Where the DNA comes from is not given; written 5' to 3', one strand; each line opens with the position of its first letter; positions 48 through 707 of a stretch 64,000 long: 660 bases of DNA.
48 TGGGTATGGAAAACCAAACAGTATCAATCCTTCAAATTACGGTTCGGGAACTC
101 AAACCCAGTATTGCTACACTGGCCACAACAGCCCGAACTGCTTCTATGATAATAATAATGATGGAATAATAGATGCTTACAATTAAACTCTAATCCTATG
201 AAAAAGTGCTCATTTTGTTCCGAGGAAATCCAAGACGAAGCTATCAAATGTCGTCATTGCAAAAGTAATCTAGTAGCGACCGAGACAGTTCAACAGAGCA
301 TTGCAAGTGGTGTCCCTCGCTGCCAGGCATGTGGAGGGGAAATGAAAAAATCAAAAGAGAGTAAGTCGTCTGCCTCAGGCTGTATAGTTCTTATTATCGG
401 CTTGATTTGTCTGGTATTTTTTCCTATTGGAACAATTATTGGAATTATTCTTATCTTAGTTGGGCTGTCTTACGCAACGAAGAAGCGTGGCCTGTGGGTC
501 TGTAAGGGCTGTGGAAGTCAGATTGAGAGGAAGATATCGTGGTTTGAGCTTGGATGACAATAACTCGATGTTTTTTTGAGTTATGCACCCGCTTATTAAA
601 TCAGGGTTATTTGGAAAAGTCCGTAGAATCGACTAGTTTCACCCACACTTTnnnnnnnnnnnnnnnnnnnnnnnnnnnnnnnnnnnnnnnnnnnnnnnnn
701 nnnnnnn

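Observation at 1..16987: Low-GC genomic island packed with nuclease/helicase defence genes and bounded by a palindrome-rich junction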

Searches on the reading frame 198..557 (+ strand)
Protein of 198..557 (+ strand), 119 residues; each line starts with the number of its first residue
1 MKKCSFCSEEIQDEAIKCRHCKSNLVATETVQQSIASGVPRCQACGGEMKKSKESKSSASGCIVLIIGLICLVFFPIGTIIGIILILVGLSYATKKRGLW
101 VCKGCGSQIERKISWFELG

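Call 5: search_protein_families(library=pfam, proteins=[window:198-557:+], max_evalue=0.01)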
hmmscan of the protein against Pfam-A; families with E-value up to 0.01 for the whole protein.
window:198-557:+ (119 aa): 4 families
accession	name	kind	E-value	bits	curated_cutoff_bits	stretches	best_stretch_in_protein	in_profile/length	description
PF12773.13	DZR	-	8.3e-05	23.1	27.3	1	4-51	1-36/45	Double zinc ribbon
PF13248.11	Zn_ribbon_3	-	0.0065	16.3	27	0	1-21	2-22/26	zinc-ribbon domain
PF02892.21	zf-BED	-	0.0069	16.8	20.6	0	11-28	12-29/44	BED zinc finger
PF06055.17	ExoD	-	0.0074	16.1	23.8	1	56-101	27-75/180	Exopolysaccharide synthesis, ExoD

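Call 9: search_protein_families(library=padloc, proteins=[window:198-557:+], max_evalue=0.001)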
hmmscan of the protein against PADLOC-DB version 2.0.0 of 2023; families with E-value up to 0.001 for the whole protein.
window:198-557:+ (119 aa): 0 families

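Call 24: search_protein_families(library=phrogs, proteins=[window:198-557:+], max_evalue=0.001)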
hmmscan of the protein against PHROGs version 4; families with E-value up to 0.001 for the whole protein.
window:198-557:+ (119 aa): 6 families
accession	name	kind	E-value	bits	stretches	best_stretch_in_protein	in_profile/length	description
phrog_8436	-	unknown function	1.2e-08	36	1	1-30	63-92/110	-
phrog_31852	-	unknown function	1.9e-06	29.3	1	2-26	95-119/121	-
phrog_8032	-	unknown function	3.5e-06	28.3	1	2-44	74-116/173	-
phrog_1788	-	unknown function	3.9e-06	28.1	1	1-32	17-48/133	-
phrog_23817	-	unknown function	0.00016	22.8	0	2-78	6-54/110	-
phrog_1271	-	DNA, RNA and nucleotide metabolism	0.00055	20.4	1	1-112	116-190/361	HNH endonuclease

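Call 36: find_encoding_contigs(protein=window:198-557:+, flank=10000, max_places=6)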
Protein window:198-557:+ (119 aa): 1 contig read that carries it; 1 place shown.
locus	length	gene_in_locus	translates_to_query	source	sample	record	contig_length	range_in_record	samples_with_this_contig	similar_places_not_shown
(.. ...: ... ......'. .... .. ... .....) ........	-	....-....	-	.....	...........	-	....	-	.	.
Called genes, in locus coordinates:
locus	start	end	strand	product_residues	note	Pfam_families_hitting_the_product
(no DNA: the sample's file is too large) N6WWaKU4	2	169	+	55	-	?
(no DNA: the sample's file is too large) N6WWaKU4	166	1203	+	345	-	PF02086:MethyltransfD12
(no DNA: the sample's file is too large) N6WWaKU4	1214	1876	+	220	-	PF02195:ParB_N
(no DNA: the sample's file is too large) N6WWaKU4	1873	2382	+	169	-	-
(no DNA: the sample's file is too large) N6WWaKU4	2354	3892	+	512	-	PF03354:TerL_ATPase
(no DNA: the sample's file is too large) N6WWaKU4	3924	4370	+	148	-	-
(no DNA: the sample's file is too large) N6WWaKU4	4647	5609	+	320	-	-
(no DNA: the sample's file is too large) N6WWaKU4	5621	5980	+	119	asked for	-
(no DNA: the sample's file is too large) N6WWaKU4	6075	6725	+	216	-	-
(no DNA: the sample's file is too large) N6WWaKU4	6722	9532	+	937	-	?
